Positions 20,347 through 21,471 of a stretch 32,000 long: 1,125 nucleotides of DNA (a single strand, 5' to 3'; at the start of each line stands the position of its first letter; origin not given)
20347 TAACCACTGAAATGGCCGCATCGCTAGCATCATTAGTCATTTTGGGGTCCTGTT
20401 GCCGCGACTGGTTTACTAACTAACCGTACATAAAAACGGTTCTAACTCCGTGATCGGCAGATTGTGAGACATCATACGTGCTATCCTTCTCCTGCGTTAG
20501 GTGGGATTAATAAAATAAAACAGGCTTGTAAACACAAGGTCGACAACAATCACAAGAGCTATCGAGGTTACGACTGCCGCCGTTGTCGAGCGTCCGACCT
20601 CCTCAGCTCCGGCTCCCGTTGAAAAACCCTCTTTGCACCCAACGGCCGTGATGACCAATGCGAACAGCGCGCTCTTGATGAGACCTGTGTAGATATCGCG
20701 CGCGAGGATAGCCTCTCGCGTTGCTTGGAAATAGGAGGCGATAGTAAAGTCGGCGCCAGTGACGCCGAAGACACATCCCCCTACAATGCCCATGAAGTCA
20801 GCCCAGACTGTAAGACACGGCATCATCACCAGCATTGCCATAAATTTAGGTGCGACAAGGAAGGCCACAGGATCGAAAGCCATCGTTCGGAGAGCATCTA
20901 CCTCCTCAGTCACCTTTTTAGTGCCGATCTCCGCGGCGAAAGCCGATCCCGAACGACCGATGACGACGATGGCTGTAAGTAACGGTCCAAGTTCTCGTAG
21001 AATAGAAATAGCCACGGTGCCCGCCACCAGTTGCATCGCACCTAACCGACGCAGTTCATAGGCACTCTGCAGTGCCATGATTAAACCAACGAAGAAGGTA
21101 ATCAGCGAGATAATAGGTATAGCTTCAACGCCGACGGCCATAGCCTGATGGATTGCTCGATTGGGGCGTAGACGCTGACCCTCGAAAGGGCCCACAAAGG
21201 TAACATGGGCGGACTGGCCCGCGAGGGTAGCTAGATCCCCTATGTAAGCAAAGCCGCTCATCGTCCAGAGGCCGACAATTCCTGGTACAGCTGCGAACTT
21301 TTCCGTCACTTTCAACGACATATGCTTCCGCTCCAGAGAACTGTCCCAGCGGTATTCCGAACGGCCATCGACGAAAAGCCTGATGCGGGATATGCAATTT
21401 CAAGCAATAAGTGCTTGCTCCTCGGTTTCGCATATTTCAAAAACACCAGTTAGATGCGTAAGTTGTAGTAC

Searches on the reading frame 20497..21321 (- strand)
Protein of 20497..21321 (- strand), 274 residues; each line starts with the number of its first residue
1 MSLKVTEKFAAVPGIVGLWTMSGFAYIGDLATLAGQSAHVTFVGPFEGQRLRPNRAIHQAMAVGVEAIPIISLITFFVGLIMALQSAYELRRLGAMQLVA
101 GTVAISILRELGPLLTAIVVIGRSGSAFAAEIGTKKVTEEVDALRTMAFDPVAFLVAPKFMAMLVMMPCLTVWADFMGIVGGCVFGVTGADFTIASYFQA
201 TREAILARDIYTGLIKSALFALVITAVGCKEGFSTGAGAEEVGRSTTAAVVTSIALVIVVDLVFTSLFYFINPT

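Call 6: search_protein_families(library=pfam, proteins=[window:20497-21321:-], max_evalue=0.01)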
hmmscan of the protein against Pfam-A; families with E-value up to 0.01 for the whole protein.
window:20497-21321:- (274 aa): 1 family
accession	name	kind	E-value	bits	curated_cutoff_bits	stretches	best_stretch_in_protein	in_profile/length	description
PF02405.21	MlaE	-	4.6e-75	252.3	22.5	1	57-266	2-211/212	Permease MlaE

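Call 7: search_protein_families(library=ncbifam, proteins=[window:20497-21321:-], max_evalue=0.01)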
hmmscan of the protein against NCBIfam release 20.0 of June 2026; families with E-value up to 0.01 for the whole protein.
window:20497-21321:- (274 aa): 2 families
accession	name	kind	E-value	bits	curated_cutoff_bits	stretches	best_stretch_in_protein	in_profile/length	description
TIGR00056.1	TIGR00056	subfamily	4.8e-70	236.2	212.2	1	32-269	22-257/260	MlaE family lipid ABC transporter permease subunit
NF033619.1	perm_MlaE_1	exception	3.8e-51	174.2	315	1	49-269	31-252/253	lipid asymmetry maintenance ABC transporter permease subunit MlaE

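Call 34: search_dna_similar(query=window:20497-21321:-, collection=plasmids, mode=protein, max_rows=40, rows=spread)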
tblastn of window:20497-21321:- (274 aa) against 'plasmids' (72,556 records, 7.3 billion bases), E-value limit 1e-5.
Records with a match: 363; places in all: 409; records where one place covers at least 80% of the query: 298.
Best place of each record, by identity: <60% 363.
By first word of the organism name: Klebsiella 83; Citrobacter 64; Escherichia 39; Enterobacter 33; Rhodococcus 26; Pseudomonas 24; Azospirillum 13; Salmonella 11; Paracoccus 6; Mycobacterium 6; and 36 more.
By predicted mobility (MOB-suite, as given by PLSDB): conjugative 187; non-mobilizable 113; mobilizable 63.
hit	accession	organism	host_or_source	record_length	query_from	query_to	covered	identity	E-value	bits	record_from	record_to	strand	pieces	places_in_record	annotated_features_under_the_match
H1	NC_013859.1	Azospirillum sp. B510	-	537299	49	271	81%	45.3%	1e-51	188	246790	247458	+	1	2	MlaE family lipid ABC transporter permease subunit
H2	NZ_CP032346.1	Azospirillum brasilense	soil sample,Agricultural field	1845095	49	272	82%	44.2%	3e-51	186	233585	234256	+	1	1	record has no annotation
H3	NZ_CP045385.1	Ruegeria sp. THAF33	pure culture,Surface of a polyethylene ...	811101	41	272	85%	40.5%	2e-44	167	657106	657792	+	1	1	MlaE family lipid ABC transporter permease subunit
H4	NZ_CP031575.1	Enterobacter hormaechei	Homo sapiens,Rectal swab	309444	49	270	81%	41.0%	9e-37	145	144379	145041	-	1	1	ABC transporter permease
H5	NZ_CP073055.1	Klebsiella pneumoniae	Homo sapiens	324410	49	270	81%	41.0%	9e-37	145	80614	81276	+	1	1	ABC transporter permease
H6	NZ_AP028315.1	Citrobacter freundii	-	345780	49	270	81%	41.0%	9e-37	145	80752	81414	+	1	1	ABC transporter permease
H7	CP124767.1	Klebsiella michiganensis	Homo sapiens,Rectal Swab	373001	49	270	81%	41.0%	9e-37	145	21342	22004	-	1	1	ABC transporter permease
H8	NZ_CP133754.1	Pseudomonas aeruginosa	Homo sapiens,sputum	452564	49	270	81%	41.0%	9e-37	145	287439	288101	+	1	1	ABC transporter permease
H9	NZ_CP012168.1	Enterobacter hormaechei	Homo sapiens,bronchoalveolar ...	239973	49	270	81%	40.5%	4e-36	143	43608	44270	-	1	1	ABC transporter permease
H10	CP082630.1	Salmonella enterica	ground turkey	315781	49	270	81%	40.5%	4e-36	143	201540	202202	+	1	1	ABC transporter permease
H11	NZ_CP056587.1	Citrobacter freundii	culture,Freshwater sample from ...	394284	49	270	81%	40.5%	4e-36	143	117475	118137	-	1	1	ABC transporter permease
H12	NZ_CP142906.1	Citrobacter freundii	cell culture,Hospital sewage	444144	49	270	81%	40.5%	4e-36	143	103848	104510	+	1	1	ABC transporter permease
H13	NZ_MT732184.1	Pseudomonas aeruginosa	-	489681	49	270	81%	40.5%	4e-36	143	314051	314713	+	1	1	ABC transporter permease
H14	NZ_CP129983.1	Klebsiella variicola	-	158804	35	269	86%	37.4%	1e-37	147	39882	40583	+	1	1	ABC transporter permease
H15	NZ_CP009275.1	Klebsiella variicola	sugarcane root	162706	35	269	86%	37.0%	4e-37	146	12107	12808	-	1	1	ABC transporter permease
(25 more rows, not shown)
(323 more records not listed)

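Call 35: get_annotated_region(hit=H1, flank=5000)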
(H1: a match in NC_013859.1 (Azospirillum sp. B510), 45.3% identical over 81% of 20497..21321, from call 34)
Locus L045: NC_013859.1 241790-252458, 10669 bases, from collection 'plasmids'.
description: Azospirillum sp. B510 plasmid pAB510e, complete sequence
organism: Azospirillum sp. B510 (NCBI taxid 137722)
taxonomy: Bacteria; Pseudomonadota; Alphaproteobacteria; Rhodospirillales; Azospirillaceae; Azospirillum; Azospirillum sp. B510
host: -; source: -; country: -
typing (MOB-suite, as given by PLSDB): mobilizable; relaxase MOBP,MOBP
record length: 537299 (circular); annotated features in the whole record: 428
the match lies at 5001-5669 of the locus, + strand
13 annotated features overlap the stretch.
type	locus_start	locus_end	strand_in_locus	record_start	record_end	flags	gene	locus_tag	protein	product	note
CDS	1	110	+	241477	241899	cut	-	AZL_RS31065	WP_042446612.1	hypothetical protein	-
CDS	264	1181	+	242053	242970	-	-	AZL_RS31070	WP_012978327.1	hypothetical protein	-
CDS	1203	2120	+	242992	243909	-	-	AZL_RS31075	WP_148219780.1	hypothetical protein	-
CDS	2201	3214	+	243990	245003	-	-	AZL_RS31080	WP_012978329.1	DMT family transporter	GO:0055085 - transmembrane transport [Evidence IEA]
CDS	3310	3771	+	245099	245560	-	-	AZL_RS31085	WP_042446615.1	DoxX family protein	-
CDS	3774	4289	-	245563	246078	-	-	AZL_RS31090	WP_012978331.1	adenine phosphoribosyltransferase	GO:0009116 - nucleoside metabolic process [Evidence IEA]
CDS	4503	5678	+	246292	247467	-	-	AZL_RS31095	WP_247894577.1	MlaE family lipid ABC transporter permease subunit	-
CDS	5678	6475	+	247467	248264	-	-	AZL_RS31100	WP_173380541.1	ATP-binding cassette domain-containing protein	-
CDS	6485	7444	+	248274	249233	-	-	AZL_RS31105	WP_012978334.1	MlaD family protein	GO:0015914 - phospholipid transport [Evidence IEA]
CDS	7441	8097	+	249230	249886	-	-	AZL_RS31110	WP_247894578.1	ABC-type transport auxiliary lipoprotein family protein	-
CDS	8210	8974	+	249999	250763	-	-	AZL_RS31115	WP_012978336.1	hypothetical protein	-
CDS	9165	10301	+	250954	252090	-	-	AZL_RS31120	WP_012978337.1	DUF2336 domain-containing protein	-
CDS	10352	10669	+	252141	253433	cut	-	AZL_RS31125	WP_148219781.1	PAS domain-containing sensor histidine kinase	-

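Call 36: get_annotated_region(hit=H3, flank=5000)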
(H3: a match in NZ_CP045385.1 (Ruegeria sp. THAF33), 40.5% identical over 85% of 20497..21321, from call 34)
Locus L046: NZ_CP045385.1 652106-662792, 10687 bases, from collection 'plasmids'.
description: Ruegeria sp. THAF33 plasmid pTHAF33_a, complete sequence
organism: Ruegeria sp. THAF33 (NCBI taxid 2587853)
taxonomy: Bacteria; Pseudomonadota; Alphaproteobacteria; Rhodobacterales; Roseobacteraceae; Ruegeria; Ruegeria sp. THAF33
host: -; source: pure culture,Surface of a polyethylene microplastic particle present in tank 6 of a marine aquarium ...; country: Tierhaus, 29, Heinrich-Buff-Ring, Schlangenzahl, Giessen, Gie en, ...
typing (MOB-suite, as given by PLSDB): non-mobilizable
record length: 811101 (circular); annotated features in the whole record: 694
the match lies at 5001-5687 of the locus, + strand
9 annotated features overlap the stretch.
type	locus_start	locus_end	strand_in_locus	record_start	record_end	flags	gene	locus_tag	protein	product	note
CDS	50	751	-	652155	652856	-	-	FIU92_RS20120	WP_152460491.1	response regulator transcription factor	GO:0000160 - phosphorelay signal transduction system [Evidence IEA]; GO:0006355 - regulation of DNA-templated ...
CDS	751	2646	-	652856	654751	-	-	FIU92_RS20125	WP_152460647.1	PAS-domain containing protein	-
CDS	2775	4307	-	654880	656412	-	-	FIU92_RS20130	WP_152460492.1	alkaline phosphatase family protein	-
CDS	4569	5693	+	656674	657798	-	-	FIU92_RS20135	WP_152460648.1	MlaE family lipid ABC transporter permease subunit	-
CDS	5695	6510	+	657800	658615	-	-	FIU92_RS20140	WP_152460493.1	ATP-binding cassette domain-containing protein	-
CDS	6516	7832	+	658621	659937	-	-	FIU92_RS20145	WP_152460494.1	MlaD family protein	GO:0015914 - phospholipid transport [Evidence IEA]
CDS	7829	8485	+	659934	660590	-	-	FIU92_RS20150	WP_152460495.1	ABC-type transport auxiliary lipoprotein family protein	-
CDS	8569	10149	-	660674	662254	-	-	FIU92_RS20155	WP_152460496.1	FMN-binding glutamate synthase family protein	GO:0006537 - glutamate biosynthetic process [Evidence IEA]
CDS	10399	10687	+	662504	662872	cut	-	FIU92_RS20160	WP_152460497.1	CrcB family protein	-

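Call 37: search_protein_families(library=pfam, proteins=[L045:4503-5678:+, L046:4569-5693:+], max_evalue=0.01)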
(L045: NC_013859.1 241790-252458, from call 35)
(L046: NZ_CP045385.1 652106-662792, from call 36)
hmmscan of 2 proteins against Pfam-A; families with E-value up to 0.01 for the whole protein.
L045:4503-5678:+ (391 aa): 3 families
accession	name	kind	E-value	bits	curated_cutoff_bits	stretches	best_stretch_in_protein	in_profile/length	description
PF02405.21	MlaE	-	2.5e-75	253.1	22.5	1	176-385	3-212/212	Permease MlaE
PF13466.11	STAS_2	-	1.1e-09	38.8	29.2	1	32-108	2-76/80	STAS domain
PF01740.26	STAS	-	5e-05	23.5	22.6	1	59-108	41-90/106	STAS domain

L046:4569-5693:+ (374 aa): 3 families
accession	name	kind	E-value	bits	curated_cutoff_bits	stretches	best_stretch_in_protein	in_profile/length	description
PF02405.21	MlaE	-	1e-77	261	22.5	1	158-367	2-211/212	Permease MlaE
PF13466.11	STAS_2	-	2.8e-08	34.3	29.2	1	17-90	1-74/80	STAS domain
PF01740.26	STAS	-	4.5e-06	26.8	22.6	1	17-91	13-89/106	STAS domain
